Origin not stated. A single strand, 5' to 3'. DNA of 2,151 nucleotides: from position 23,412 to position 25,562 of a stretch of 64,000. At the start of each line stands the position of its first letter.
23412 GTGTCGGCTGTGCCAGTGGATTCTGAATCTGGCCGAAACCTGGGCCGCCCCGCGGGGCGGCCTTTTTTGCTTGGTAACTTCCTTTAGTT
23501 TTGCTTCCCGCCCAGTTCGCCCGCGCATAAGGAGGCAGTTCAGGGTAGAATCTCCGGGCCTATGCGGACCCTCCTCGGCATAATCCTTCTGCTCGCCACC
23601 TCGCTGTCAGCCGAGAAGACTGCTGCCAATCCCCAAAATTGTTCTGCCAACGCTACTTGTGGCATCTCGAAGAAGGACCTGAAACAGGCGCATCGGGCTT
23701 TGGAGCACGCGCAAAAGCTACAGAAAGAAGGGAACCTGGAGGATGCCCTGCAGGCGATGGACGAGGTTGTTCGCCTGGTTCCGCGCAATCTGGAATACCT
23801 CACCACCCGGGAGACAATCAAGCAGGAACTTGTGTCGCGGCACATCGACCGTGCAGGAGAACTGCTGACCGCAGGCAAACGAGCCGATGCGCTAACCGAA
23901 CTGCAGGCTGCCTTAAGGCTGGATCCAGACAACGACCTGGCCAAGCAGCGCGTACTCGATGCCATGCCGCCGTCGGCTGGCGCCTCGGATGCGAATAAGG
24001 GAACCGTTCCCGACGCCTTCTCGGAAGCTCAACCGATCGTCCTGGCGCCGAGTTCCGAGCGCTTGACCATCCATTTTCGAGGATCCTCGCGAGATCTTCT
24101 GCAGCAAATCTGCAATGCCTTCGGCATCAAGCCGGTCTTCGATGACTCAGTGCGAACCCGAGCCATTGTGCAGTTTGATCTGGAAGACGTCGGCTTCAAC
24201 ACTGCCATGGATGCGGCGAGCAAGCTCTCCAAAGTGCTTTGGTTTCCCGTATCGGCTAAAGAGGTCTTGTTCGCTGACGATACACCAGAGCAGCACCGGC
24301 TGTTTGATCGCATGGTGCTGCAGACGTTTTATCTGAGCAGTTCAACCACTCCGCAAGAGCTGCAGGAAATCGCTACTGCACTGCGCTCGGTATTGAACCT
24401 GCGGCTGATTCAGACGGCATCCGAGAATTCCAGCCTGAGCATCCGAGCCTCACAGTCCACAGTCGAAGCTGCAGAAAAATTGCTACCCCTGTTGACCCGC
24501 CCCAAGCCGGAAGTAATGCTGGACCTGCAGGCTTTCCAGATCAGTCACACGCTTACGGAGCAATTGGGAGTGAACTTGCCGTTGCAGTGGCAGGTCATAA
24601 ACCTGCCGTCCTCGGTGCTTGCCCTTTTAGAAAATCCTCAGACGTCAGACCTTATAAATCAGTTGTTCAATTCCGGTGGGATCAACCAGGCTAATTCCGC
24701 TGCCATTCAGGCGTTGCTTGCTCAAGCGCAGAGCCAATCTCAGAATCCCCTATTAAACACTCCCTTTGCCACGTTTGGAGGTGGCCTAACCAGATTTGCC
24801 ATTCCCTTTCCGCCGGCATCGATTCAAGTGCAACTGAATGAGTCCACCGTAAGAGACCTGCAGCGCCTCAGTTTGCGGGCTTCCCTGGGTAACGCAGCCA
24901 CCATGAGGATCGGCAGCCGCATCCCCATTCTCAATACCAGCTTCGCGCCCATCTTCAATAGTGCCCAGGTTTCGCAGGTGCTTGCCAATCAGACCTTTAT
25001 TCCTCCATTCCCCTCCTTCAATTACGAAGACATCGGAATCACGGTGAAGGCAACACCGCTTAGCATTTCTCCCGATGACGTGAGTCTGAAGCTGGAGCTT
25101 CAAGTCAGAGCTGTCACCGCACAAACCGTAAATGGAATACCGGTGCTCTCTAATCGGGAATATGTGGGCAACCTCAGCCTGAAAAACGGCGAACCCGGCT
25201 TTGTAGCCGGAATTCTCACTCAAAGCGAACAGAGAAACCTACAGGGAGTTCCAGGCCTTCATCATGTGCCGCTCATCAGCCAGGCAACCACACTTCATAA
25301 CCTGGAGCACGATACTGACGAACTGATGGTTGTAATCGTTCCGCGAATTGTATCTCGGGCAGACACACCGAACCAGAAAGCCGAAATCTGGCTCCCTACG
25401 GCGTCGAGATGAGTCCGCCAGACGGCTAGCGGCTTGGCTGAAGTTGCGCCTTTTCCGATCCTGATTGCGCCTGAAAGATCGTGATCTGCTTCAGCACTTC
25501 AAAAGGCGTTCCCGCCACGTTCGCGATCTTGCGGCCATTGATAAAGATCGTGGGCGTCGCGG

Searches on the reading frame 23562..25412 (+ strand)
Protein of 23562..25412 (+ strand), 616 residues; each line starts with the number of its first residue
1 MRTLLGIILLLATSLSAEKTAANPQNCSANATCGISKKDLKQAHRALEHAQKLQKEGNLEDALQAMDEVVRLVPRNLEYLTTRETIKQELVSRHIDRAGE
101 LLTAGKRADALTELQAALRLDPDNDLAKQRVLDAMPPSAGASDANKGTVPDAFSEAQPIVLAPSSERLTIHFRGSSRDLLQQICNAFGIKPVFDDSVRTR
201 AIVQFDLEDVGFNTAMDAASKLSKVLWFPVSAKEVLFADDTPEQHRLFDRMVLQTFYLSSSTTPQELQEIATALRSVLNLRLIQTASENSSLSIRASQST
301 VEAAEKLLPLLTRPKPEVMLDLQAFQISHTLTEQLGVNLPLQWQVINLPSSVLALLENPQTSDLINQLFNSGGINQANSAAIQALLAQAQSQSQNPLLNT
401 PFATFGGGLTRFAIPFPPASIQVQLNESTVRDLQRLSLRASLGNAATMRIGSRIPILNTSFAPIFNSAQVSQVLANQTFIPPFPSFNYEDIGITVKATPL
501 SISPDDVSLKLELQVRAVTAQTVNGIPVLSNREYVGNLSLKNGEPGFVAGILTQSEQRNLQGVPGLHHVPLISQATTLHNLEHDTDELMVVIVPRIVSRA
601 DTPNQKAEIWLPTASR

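Call 3: search_protein_families(library=pfam, proteins=[window:23562-25412:+], max_evalue=0.01)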
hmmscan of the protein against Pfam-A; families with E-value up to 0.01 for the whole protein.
window:23562-25412:+ (616 aa): 6 families
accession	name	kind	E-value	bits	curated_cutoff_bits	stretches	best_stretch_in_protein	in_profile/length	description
PF00263.26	Secretin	-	8.3e-19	68.2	27.5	1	434-597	12-168/169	Bacterial type II and III secretion system protein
PF07719.23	TPR_2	-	6.7e-06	26.3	27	0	97-124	7-34/34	Tetratricopeptide repeat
PF13428.12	TPR_14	-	0.00024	21.9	23.5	0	95-129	5-39/44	Tetratricopeptide repeat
PF13414.12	TPR_11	-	0.0014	18.7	26.8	0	105-125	8-28/42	TPR repeat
PF10938.13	YfdX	-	0.0024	18.3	26.6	1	31-116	8-96/149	YfdX protein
PF13432.12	TPR_16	-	0.0037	18.1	32.7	0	98-126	4-32/65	Tetratricopeptide repeat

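Call 4: search_protein_families(library=ncbifam, proteins=[window:23562-25412:+], max_evalue=0.01)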
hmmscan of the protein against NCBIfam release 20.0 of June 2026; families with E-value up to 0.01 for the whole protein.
window:23562-25412:+ (616 aa): 8 families
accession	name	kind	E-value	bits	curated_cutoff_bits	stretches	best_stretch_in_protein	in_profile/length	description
TIGR02517.1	type_II_gspD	equivalog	1.8e-15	56.4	351.35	1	260-601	280-594/600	type II secretion system secretin GspD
TIGR02515.1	IV_pilus_PilQ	subfamily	2.2e-13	50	284.35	1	286-598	140-428/428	type IV pilus secretin PilQ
TIGR02519.1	pilus_MshL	equivalog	1.8e-07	30.5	250.2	1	500-597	192-290/290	pilus (MSHA type) biogenesis protein MshL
NF042912.1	Amuc_1098_fam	equivalog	4.9e-06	24.9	750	1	23-130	21-130/805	Amuc_1098 family type IV pilus outer membrane protein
TIGR02516.1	type_III_yscC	equivalog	6.8e-06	24.9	238.45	1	492-598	348-462/463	type III secretion system outer membrane ring subunit SctC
NF007851.2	PRK10560.1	exception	7.1e-05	21.8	598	1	494-598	303-410/412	DNA uptake porin HofQ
NF040658.1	Myxo_OME_TraC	equivalog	8.7e-05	21.4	500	1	34-132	73-167/602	outer membrane exchange accessory lipoprotein TraC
NF010083.0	PRK13568.1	equivalog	0.0012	17.7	554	1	530-598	350-418/419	DNA uptake porin HofQ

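Call 6: find_encoding_contigs(protein=window:23562-25412:+, flank=10000, max_places=6)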
Protein window:23562-25412:+ (616 aa): 2 contigs read that carry it; 1 place shown.
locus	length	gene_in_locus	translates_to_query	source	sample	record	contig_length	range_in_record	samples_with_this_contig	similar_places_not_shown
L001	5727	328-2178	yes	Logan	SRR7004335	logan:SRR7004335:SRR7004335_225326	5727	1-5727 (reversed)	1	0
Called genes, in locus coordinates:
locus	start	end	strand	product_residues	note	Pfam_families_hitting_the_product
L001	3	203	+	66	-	?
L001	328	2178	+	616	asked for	PF07719:TPR_2 (faint), PF00263:Secretin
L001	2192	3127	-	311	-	PF13462:Thioredoxin_4, PF01323:DSBA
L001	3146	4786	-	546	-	PF00795:CN_hydrolase, PF02540:NAD_synthase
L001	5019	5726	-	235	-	?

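Call 7: find_homologous_proteins(query=window:23562-25412:+)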
Query window:23562-25412:+ (616 aa): 1454 proteins with E <= 0.001 among 8000 candidates; the best 120 are listed.
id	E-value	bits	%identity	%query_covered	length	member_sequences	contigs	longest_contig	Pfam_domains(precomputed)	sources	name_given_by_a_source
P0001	0.0e+0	1323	100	100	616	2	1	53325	PF00263.27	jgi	-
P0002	0.0e+0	1061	79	100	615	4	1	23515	PF00263.27,PF13428.13,PF07719.24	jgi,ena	-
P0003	1.7e-166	573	46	100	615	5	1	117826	PF00515.35,PF00263.27,PF13428.13,PF07719.24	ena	-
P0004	1.1e-163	564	45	100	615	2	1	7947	PF00515.35,PF00263.27,PF13428.13,PF07719.24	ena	-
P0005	1.0e-162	560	47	93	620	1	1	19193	PF03958.23,PF00263.27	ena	-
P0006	3.0e-161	556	44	99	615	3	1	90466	PF00263.27,PF13428.13,PF07719.24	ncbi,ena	-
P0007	3.9e-161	555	46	97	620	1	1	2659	PF00263.27,PF07719.24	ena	-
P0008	7.0e-161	554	44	99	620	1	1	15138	PF00263.27,PF07719.24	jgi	jgi:hypothetical protein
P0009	1.8e-160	553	46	97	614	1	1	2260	PF00263.27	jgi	jgi:general secretion pathway protein D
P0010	4.3e-160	552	44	96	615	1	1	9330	PF00263.27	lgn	-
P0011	6.0e-160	551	46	97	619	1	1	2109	PF00263.27,PF07719.24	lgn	-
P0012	1.6e-159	550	44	94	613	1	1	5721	PF00263.27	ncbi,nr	ncbi:MAG TPA: hypothetical protein VFJ47_11885 [Terriglobales bacterium]|nr:hypothetical protein [Te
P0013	3.2e-159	549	47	93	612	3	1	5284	PF00263.27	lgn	-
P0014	8.6e-159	548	43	99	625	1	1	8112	PF00515.35,PF00263.27,PF13428.13,PF07719.24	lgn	-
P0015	1.0e-158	547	44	99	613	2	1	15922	PF00263.27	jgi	-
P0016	1.3e-158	547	45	99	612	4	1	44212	PF00515.35,PF00263.27,PF07719.24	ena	-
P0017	1.3e-158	547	43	99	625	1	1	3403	PF00263.27,PF07719.24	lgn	-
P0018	1.3e-158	547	45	99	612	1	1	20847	PF00263.27,PF07719.24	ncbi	-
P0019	1.3e-158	547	45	99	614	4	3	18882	PF00263.27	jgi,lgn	jgi:type II secretory pathway component GspD/PulD (secretin)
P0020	1.9e-158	546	44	99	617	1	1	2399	PF00263.27,PF07719.24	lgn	-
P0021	2.3e-158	546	42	100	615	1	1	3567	PF00263.27,PF07719.24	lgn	-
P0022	3.1e-158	546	45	95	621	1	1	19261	PF00263.27,PF07719.24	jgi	jgi:general secretion pathway protein D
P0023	3.2e-158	546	45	95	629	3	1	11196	PF03958.23,PF00263.27,PF07719.24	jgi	jgi:general secretion pathway protein D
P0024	3.8e-158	545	46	94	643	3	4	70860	PF00263.27,PF07719.24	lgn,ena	-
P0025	4.6e-158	545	45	100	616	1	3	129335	PF00263.27,PF07719.24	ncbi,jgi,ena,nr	ncbi:MAG TPA: hypothetical protein VKW78_19130 [Terriglobales bacterium]|nr:hypothetical protein [Te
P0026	5.2e-158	545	45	97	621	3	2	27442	PF00263.27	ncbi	ncbi:MAG: hypothetical protein ACXVZM_03070 [Terriglobales bacterium]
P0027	6.2e-158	545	45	95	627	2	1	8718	PF00263.27,PF07719.24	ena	-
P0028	7.0e-158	545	42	100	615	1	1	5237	PF00263.27,PF07719.24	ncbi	-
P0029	9.2e-158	544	44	96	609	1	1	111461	PF00263.27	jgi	jgi:general secretion pathway protein D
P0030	9.4e-158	544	42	100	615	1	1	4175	PF00263.27,PF07719.24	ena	-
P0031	9.4e-158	544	45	94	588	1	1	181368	PF00263.27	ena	-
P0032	1.0e-157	544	43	99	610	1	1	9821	PF00263.27,PF07719.24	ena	-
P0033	1.0e-157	544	46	97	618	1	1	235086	PF00263.27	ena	-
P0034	1.2e-157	544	45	94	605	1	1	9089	PF00263.27,PF07719.24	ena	-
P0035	1.5e-157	543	45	94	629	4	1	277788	PF00263.27,PF07719.24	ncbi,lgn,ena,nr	ncbi:MAG TPA: hypothetical protein VFA89_00800 [Terriglobales bacterium]|nr:hypothetical protein [Te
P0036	1.7e-157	543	42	100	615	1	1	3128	PF00263.27,PF07719.24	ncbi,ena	-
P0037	1.9e-157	543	44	94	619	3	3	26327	PF00263.27,PF07719.24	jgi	jgi:general secretion pathway protein D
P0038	2.1e-157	543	42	100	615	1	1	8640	PF00263.27,PF07719.24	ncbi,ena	-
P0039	4.2e-157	542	42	100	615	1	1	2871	PF00263.27,PF07719.24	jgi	-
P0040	8.0e-157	541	44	97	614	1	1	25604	PF00263.27,PF07719.24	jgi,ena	-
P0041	1.5e-156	540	42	96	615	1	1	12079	PF00263.27,PF07719.24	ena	-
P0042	1.7e-156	540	45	96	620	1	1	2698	PF03958.23,PF00263.27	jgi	jgi:hypothetical protein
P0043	2.1e-156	540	45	98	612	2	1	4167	PF03958.23,PF00263.27,PF07719.24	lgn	-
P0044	2.3e-156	539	45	94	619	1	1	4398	PF00263.27,PF07719.24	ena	-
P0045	2.5e-156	539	44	98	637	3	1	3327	PF00263.27,PF07719.24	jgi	-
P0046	2.6e-156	539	47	93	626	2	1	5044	PF00263.27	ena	-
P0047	2.7e-156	539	44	99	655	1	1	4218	PF00263.27,PF07719.24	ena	-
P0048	2.9e-156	539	46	94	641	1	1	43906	PF00263.27,PF07719.24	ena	-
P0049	3.1e-156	539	41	100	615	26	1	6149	PF00263.27,PF07719.24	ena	-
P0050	4.3e-156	539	45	97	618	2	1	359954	PF00263.27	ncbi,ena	-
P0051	4.3e-156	539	44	99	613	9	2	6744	PF00263.27,PF07719.24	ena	-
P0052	5.3e-156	538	44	97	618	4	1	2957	PF00263.27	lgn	-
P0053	6.0e-156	538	45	94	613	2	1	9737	PF00263.27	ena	-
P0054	7.1e-156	538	44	94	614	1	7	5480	PF00263.27,PF07719.24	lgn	-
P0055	7.2e-156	538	44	99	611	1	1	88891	PF00263.27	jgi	jgi:type II secretory pathway component GspD/PulD (secretin)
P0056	7.9e-156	538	45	97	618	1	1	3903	PF00263.27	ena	-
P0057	1.1e-155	537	45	94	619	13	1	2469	PF00263.27,PF07719.24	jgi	jgi:general secretion pathway protein D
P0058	1.2e-155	537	44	99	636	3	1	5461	PF00263.27,PF07719.24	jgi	-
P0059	1.5e-155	537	43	98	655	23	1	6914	PF00263.27,PF07719.24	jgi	jgi:general secretion pathway protein D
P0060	1.5e-155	537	43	99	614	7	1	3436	PF00263.27,PF07719.24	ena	-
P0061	1.7e-155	537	45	97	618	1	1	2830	PF00263.27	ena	-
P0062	1.7e-155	537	42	100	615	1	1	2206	PF00263.27,PF07719.24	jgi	jgi:general secretion pathway protein D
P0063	1.9e-155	537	43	99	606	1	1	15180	PF13414.13,PF00263.27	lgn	-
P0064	2.0e-155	536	44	95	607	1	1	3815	PF00263.27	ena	-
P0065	2.0e-155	536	45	97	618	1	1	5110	PF00263.27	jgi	jgi:general secretion pathway protein D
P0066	2.3e-155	536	44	95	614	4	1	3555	PF00515.35,PF00263.27,PF07719.24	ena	-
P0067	2.5e-155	536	46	94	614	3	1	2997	PF00263.27,PF07719.24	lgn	-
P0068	3.4e-155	536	43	99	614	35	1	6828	PF00263.27,PF07719.24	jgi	-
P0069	4.0e-155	535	44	95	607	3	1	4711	PF00263.27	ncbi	-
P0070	4.3e-155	535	45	95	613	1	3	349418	PF00263.27,PF07719.24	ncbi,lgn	-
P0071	4.4e-155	535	46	96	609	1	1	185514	PF00263.27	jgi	jgi:general secretion pathway protein D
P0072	4.8e-155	535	44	98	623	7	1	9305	PF03958.23,PF00263.27,PF07719.24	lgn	-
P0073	5.6e-155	535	42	100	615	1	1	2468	PF00263.27,PF07719.24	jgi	-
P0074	6.7e-155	535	46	92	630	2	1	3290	PF00263.27,PF07719.24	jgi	jgi:type II secretory pathway component GspD/PulD (secretin)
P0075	9.4e-155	534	44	99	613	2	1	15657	PF00263.27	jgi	jgi:general secretion pathway protein D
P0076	1.0e-154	534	45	95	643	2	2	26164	PF00263.27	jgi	-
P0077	1.4e-154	534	46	93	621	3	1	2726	PF00263.27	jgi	-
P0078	1.4e-154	534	42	99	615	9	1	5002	PF13414.13,PF00515.35,PF00263.27,PF07719.24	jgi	jgi:tetratricopeptide (TPR) repeat protein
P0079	1.6e-154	533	42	96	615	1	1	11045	PF00263.27,PF07719.24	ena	-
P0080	1.7e-154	533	44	97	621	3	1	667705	PF00515.35,PF00263.27,PF07719.24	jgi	jgi:type II secretory pathway component GspD/PulD (secretin)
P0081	1.8e-154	533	41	100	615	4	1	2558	PF00263.27,PF07719.24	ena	-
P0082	2.0e-154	533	44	97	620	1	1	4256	PF00263.27,PF07719.24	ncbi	-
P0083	2.2e-154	533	44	95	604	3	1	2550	PF00263.27,PF07719.24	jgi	jgi:hypothetical protein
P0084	2.7e-154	533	44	95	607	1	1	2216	PF00263.27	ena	-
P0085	2.7e-154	533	43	99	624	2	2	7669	PF00263.27,PF07719.24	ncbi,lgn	-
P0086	2.9e-154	533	43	99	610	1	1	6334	PF00263.27,PF07719.24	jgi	jgi:tetratricopeptide (TPR) repeat protein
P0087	2.9e-154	533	45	94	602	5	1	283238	PF00263.27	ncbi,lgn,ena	-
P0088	3.5e-154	532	44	94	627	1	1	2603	PF00515.35,PF00263.27,PF07719.24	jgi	jgi:general secretion pathway protein D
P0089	3.8e-154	532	44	95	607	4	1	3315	PF00263.27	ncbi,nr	ncbi:MAG TPA: hypothetical protein VJK29_22385 [Terriglobales bacterium]|nr:hypothetical protein [Te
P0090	5.2e-154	532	44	96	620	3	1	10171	PF00263.27,PF07719.24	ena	-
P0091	5.3e-154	532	42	99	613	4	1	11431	PF00263.27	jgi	jgi:general secretion pathway protein D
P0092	6.7e-154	531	43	94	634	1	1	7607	PF00263.27,PF07719.24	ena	-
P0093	8.1e-154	531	45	94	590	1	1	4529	PF00263.27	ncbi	-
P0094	8.8e-154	531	44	95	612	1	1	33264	PF00263.27,PF07719.24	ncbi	-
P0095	9.6e-154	531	44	95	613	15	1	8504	PF13414.13,PF00515.35,PF00263.27,PF07719.24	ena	-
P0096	1.0e-153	531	43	100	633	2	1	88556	PF13414.13,PF00515.35,PF00263.27,PF07719.24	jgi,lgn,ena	-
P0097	1.1e-153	531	44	95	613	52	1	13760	PF00263.27,PF07719.24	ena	-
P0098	1.2e-153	531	41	99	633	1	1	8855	PF00263.27,PF07719.24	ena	-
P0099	1.5e-153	530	43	99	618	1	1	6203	PF00263.27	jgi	jgi:general secretion pathway protein D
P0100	1.6e-153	530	43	99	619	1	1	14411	PF13414.13,PF00263.27,PF13428.13,PF07719.24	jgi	-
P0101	1.8e-153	530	42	100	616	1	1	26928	PF00263.27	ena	-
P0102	1.9e-153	530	45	94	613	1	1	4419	PF03958.23,PF00263.27,PF07719.24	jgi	jgi:hypothetical protein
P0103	1.9e-153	530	44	99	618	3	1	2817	PF00263.27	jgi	-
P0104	2.0e-153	530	43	95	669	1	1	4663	PF00263.27,PF07719.24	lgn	-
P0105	2.6e-153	529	43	99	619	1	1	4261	PF13414.13,PF00263.27,PF13428.13,PF07719.24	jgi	jgi:general secretion pathway protein D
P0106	2.8e-153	529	44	98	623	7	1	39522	PF13414.13,PF00515.35,PF00263.27,PF07719.24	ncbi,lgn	-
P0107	3.5e-153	529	44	95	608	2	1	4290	PF03958.23,PF00263.27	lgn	-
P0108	3.8e-153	529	43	95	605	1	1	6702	PF00263.27,PF07719.24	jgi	jgi:general secretion pathway protein D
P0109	4.1e-153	529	44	97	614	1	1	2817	PF00263.27,PF07719.24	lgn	-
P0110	4.6e-153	529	44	93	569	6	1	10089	PF00263.27,PF07719.24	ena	-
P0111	4.6e-153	529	43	99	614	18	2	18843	PF00263.27,PF07719.24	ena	-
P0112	4.6e-153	529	45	94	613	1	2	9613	PF00515.35,PF00263.27,PF07719.24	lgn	-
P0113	5.0e-153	529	42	99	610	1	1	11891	PF00263.27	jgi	jgi:general secretion pathway protein D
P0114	5.4e-153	528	43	95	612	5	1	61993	PF00263.27,PF07719.24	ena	-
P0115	5.5e-153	528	44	98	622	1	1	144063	PF13414.13,PF03958.23,PF00263.27,PF07719.24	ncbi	-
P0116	7.2e-153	528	44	97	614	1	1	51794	PF00263.27,PF07719.24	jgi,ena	-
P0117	7.4e-153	528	42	99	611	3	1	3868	PF00263.27,PF07719.24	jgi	jgi:tetratricopeptide (TPR) repeat protein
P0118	7.7e-153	528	43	99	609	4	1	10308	PF00263.27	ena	-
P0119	8.5e-153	528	44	99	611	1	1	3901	PF00263.27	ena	-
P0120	8.5e-153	528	44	95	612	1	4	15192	PF00263.27,PF07719.24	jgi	jgi:hypothetical protein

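Call 8: find_encoding_contigs(protein=P0002, flank=10000, max_places=2)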
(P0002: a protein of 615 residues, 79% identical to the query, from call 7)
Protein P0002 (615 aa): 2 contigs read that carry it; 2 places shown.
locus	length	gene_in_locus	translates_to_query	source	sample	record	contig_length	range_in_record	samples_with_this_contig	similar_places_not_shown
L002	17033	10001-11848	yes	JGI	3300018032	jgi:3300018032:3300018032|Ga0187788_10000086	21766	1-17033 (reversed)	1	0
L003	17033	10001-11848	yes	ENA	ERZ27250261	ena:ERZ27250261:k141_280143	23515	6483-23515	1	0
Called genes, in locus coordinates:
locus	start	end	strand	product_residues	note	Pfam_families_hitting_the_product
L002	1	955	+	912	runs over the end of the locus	PF01624:MutS_I, PF05188:MutS_II, PF05192:MutS_III, PF05190:MutS_IV, PF00488:MutS_V, PF27441:MutS_C (weak)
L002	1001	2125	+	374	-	PF00933:Glyco_hydro_3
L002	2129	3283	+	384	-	PF03702:AnmK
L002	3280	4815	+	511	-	PF00496:SBP_bac_5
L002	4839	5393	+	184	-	-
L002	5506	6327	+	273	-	PF00149:Metallophos (weak), PF13277:YmdB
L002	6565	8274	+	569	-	-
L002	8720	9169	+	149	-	-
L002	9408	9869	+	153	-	-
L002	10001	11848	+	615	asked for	PF07719:TPR_2 (faint), PF13428:TPR_14 (faint), PF00263:Secretin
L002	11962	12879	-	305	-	PF13462:Thioredoxin_4, PF01323:DSBA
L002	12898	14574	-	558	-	PF00795:CN_hydrolase, PF02540:NAD_synthase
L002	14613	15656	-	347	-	-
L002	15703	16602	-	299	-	PF02517:Rce1-like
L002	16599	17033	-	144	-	PF08544:GHMP_kinases_C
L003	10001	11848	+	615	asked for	PF07719:TPR_2 (faint), PF13428:TPR_14 (faint), PF00263:Secretin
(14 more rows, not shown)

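Call 9: find_encoding_contigs(protein=P0003, flank=10000, max_places=2)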
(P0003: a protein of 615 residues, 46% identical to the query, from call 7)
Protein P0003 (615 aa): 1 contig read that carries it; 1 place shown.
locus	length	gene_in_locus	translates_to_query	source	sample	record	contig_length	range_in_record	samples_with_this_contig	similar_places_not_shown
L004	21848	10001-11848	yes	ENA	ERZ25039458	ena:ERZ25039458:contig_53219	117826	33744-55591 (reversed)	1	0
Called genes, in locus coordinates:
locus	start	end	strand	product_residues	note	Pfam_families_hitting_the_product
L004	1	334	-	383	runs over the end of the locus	PF00266:Aminotran_5 (weak), PF01041:DegT_DnrJ_EryC1, PF01212:Beta_elim_lyase (weak), PF01053:Cys_Met_Meta_PP (weak)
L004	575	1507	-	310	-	PF16285:DUF4931_N (faint)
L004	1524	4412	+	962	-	PF01624:MutS_I, PF05188:MutS_II, PF05192:MutS_III, PF05190:MutS_IV, PF00488:MutS_V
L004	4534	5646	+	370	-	PF00933:Glyco_hydro_3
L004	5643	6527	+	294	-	PF03702:AnmK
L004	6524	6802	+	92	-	PF03702:AnmK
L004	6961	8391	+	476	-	PF00496:SBP_bac_5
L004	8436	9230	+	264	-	PF00149:Metallophos, PF13277:YmdB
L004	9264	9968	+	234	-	PF00702:Hydrolase, PF12710:HAD, PF13419:HAD_2, PF13242:Hydrolase_like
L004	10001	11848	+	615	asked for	PF00515:TPR_1 (faint), PF07719:TPR_2 (faint), PF13428:TPR_14 (faint), PF00263:Secretin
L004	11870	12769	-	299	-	PF13462:Thioredoxin_4, PF01323:DSBA (faint)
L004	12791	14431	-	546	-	PF00795:CN_hydrolase, PF02540:NAD_synthase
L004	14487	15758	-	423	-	-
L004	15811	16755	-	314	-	PF02517:Rce1-like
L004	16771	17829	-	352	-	PF00288:GHMP_kinases_N, PF08544:GHMP_kinases_C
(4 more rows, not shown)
